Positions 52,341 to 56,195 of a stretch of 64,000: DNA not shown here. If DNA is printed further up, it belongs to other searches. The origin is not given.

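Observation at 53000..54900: Intragenic GC-rich mosaic segment inside the 1186-aa tail protein gene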

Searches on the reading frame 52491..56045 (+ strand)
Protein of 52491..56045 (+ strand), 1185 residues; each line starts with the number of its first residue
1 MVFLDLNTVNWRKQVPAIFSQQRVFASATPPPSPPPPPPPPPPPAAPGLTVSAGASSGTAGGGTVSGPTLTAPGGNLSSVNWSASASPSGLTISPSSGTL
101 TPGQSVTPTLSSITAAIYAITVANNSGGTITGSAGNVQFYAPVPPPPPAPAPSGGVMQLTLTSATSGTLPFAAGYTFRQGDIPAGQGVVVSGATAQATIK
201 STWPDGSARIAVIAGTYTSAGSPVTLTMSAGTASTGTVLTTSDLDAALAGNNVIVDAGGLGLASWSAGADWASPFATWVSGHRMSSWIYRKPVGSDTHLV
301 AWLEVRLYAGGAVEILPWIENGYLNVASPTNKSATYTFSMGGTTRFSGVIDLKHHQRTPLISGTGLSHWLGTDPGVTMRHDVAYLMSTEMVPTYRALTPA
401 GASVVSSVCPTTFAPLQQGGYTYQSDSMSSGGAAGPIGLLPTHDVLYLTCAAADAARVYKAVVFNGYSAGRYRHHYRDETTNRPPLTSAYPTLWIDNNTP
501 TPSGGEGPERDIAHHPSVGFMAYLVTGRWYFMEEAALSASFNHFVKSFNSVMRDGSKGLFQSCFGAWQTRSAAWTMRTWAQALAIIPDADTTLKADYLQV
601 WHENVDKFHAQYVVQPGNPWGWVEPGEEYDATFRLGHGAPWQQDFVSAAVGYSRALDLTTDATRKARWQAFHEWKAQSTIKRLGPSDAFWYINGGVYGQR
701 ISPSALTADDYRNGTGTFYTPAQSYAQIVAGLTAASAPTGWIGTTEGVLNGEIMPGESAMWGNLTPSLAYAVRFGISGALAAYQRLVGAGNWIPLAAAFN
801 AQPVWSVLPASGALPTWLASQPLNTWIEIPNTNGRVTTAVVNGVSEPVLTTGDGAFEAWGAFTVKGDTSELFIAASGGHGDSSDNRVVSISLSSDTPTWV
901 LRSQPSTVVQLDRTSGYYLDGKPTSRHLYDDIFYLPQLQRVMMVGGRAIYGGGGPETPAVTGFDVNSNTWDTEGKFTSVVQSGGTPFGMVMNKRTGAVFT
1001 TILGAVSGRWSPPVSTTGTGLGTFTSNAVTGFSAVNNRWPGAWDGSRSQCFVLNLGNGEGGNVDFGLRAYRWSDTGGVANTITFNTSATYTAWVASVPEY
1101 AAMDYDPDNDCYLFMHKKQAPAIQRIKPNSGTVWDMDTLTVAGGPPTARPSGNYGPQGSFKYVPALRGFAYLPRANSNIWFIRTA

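Call 7: search_protein_families(library=pfam, proteins=[window:52491-56045:+], max_evalue=1)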
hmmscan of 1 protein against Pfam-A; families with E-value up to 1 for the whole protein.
window:52491-56045:+ (1185 aa): 2 families
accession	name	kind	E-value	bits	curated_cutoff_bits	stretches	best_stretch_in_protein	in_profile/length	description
PF19190.6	BACON_2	-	0.0053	17.1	25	1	76-107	29-60/94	Viral BACON domain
PF13415.12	Kelch_3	-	0.13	12.9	22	0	949-972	6-32/48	Galactose oxidase, central domain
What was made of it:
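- On Polysaccharide lyase family 26 (PcRGLX-like): The window protein has no PcRGLX hit (call 7).
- On BACON Ig-like domain: E = 0.0053 and 17.1 bits against a cut-off of 25, covering 32 residues (call 7).
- The window protein itself does not reach Pfam significance for any PcRGLX domain (call 7).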

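Call 8: search_protein_families(library=phrogs, proteins=[window:52491-56045:+], max_evalue=0.01)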
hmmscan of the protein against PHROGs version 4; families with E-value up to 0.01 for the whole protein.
window:52491-56045:+ (1185 aa): 0 families

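Call 10: search_dna_similar(query=window:52491-56045:+, collection=phages, mode=protein, max_evalue=0.001, max_rows=30)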
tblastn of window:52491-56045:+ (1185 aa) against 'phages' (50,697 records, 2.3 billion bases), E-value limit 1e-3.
Records with a match: 1; places in all: 1; records where one place covers at least 80% of the query: 0.
Best place of each record, by identity: <60% 1.
By first word of the organism name: EBPR 1.
By host as written in the record: - 1.
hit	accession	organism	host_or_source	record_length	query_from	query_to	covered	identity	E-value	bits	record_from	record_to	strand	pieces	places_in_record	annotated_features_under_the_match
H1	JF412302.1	EBPR siphovirus 1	-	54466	299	588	24%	25.2%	8e-8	63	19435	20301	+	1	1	gp39: hypothetical protein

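Call 11: search_solved_structures(query=window:52491-56045:+, max_evalue=1)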
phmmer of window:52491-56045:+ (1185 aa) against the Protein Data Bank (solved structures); distinct sequences matched with E-value up to 1: 0.

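Call 14: find_homologous_proteins(query=window:52491-56045:+)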
Query window:52491-56045:+ (1185 aa): 575 proteins with E <= 0.001 among 8000 candidates; the best 120 are listed.
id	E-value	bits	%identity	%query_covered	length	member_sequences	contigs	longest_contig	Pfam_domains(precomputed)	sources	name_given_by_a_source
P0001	0.0e+0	2677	100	99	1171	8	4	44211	-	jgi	-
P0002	0.0e+0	2030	83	87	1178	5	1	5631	PF00801.27,PF18911.7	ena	-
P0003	0.0e+0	1764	73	88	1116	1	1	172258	-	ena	-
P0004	6.9e-281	953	47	87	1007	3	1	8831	-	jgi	jgi:hypothetical protein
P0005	1.4e-277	942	47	87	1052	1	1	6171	-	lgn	-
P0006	2.6e-277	942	48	87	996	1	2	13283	-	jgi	jgi:hypothetical protein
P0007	9.9e-277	940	47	87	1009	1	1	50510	-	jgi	jgi:hypothetical protein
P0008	1.4e-275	936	47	88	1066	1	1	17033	-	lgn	-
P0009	3.2e-275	935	48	87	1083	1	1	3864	-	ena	-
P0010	4.1e-272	924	47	87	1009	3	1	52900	-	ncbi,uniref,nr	ncbi:hypothetical protein [Roseateles saccharophilus]|uniref:hypothetical protein n=1 Tax=Roseateles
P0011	5.5e-272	924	47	87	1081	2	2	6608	-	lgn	-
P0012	1.2e-271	923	47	87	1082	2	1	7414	-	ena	-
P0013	1.3e-271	923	47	87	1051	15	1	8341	-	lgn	-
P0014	2.0e-271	922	47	85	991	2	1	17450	-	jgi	jgi:hypothetical protein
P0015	1.6e-270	919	47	87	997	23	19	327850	-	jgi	jgi:hypothetical protein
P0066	7.5e-260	884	46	87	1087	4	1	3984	PF19501.6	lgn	-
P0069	4.2e-258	878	46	87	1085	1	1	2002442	-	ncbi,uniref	ncbi:hypothetical protein ACS5PN_09860 [Roseateles sp. NT4]|uniref:hypothetical protein n=1 Tax=Rose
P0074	3.7e-255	868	46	87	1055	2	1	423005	-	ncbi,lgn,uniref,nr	ncbi:hypothetical protein SAMN05216204_101233 [Massilia yuzhufengensis]|uniref:Uncharacterized prote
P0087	4.2e-251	855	44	89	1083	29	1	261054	-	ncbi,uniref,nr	ncbi:hypothetical protein [Massilia scottii]|uniref:hypothetical protein n=1 Tax=Massilia scottii Ta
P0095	3.5e-249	848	45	85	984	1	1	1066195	-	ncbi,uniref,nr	ncbi:hypothetical protein EOE66_04560 [Rubrivivax rivuli]|uniref:Uncharacterized protein n=1 Tax=Rub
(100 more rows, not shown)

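Call 16: find_encoding_contigs(protein=P0002, flank=10000, max_places=3)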
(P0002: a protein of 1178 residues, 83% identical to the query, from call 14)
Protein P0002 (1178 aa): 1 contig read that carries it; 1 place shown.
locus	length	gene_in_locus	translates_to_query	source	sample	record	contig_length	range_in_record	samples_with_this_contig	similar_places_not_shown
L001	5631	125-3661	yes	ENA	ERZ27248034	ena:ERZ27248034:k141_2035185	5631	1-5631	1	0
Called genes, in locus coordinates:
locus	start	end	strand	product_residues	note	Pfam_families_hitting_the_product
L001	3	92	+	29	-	?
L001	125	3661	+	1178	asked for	PF18911:PKD_4, PF00801:PKD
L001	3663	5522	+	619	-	PF05345:He_PIG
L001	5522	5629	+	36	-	?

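Call 17: find_encoding_contigs(protein=P0003, flank=10000, max_places=3)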
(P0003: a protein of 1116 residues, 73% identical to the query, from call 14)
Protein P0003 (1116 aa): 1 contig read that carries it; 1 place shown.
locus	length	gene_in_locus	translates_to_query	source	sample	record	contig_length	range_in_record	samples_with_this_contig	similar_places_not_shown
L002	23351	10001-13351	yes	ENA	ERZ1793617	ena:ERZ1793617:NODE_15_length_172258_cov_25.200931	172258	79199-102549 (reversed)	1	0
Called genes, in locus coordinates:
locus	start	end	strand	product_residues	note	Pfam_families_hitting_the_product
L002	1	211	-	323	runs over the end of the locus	PF13450:NAD_binding_8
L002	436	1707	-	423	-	PF22842:Pel9A-like_beta_helix, PF13229:Beta_helix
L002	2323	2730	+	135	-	-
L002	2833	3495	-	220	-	PF13505:OMP_b-brl, PF13609:Porin_4 (weak), PF02462:Opacity (weak)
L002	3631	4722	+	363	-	PF04397:LytTR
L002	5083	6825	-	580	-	PF02415:Chlam_PMP (faint)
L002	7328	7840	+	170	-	PF04134:DCC1-like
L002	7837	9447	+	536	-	PF03435:Sacchrp_dh_NADP, PF13761:DUF4166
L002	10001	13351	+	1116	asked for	-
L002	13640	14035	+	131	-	-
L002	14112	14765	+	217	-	-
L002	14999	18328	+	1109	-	-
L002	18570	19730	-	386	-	-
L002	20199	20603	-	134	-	-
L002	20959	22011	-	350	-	PF03929:PepSY_TM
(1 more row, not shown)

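Call 30: search_solved_structures(query=A1, max_evalue=10)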
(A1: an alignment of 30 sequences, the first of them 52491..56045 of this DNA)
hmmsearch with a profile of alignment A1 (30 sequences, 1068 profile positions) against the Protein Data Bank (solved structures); distinct sequences matched with E-value up to 10: 0.
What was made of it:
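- On Polysaccharide lyase family 26 (PcRGLX-like): A profile search against PDB sequences found nothing (call 30).
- Tried and rejected: Neither the single sequence nor the profile found anything (calls 11, 30).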

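Call 31: search_protein_families(library=pfam, alignment_id=A1, max_evalue=0.1)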
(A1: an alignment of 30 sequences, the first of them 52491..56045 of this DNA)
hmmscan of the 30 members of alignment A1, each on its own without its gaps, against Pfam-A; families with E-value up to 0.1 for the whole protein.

A. member 1, window:52491-56045:+ (1185 aa): 1 family
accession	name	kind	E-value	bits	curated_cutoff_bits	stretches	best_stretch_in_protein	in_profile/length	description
PF19190.6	BACON_2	-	0.0053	17.1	25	1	76-107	29-60/94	Viral BACON domain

B. families by the number of members that match (of 30 scanned): 15 families
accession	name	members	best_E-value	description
PF19501.5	PcRGLX_1st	20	0.00043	PcRGLX-like N-terminal RIFT barrel domain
PF13415.12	Kelch_3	15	6.3e-05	Galactose oxidase, central domain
PF18911.6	PKD_4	2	6.7e-15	PKD domain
PF00801.26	PKD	2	1.2e-09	PKD domain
PF10518.14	TAT_signal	2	0.0064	TAT (twin-arginine translocation) pathway signal sequence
PF24681.1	Kelch_KLHDC2_KLHL20_DRC7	2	0.027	KLHDC2/KLHL20/DRC7 Kelch-repeats domain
PF07646.21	Kelch_2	2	0.068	Kelch motif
PF13290.12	CHB_HEX_C_1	1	3.7e-41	Chitobiase/beta-hexosaminidase C-terminal domain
PF13287.12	Fn3_assoc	1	4e-31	Fn3 associated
PF07676.18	PD40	1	3.4e-13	WD40-like Beta Propeller Repeat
PF19190.6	BACON_2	1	0.0053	Viral BACON domain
PF24674.1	MACPF_SNTX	1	0.041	SNTX, MACPF/CDC-like domain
PF13964.12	Kelch_6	1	0.053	Kelch motif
PF13418.12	Kelch_4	1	0.056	Galactose oxidase, central domain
PF24798.1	Ig-CFAP74_4th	1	0.096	CFAP74 forth Ig-like domain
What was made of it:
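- On Polysaccharide lyase family 26 (PcRGLX-like): Homologues match PF19501 only weakly, with best E = 4.3e-4 and all below the cut-off (call 31).
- On Kelch-type beta-propeller: Pfam Kelch_3 matches in 15 of 30 homologues, and weakly in the window protein (calls 7, 31).
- Closest known: PL26 exo-rhamnogalacturonan lyase PcRGLX of Penicillium chrysogenum. Same: Homologues show weak PcRGLX_1st RIFT-barrel matches (call 31).
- PcRGLX_1st matches weakly in 20 of 30 homologues (call 31).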

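Call 51: find_encoding_contigs(protein=P0001, flank=6000, max_places=6)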
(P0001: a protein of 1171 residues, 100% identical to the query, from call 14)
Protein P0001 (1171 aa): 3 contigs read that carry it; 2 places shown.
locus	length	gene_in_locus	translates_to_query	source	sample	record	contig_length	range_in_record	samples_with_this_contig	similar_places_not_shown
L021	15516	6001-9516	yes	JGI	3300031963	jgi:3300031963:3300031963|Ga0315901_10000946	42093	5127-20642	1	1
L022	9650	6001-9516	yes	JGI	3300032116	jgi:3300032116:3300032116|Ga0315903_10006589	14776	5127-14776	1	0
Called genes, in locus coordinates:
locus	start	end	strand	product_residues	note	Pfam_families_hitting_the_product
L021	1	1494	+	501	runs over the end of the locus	PF03237:Terminase_6N, PF04466:Terminase_3, PF17289:Terminase_6C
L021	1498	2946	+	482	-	PF06074:Portal_Mu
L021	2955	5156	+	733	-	-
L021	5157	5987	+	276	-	-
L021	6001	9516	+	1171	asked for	-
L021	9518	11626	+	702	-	PF25059:FN3_DSCAM-DSCAML_C (faint), PF00041:fn3 (weak), PF10179:NDNF (faint), PF00041:fn3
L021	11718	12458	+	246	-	PF14550:Peptidase_S78_2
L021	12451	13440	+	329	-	PF26210:Phage_phiTE_211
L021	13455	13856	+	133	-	PF02924:HDPD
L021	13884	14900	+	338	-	PF03864:Phage_cap_E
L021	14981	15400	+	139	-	-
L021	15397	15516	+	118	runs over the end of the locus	-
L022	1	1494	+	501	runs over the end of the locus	PF03237:Terminase_6N, PF04466:Terminase_3, PF17289:Terminase_6C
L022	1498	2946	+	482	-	PF06074:Portal_Mu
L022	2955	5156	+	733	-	-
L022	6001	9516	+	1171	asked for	-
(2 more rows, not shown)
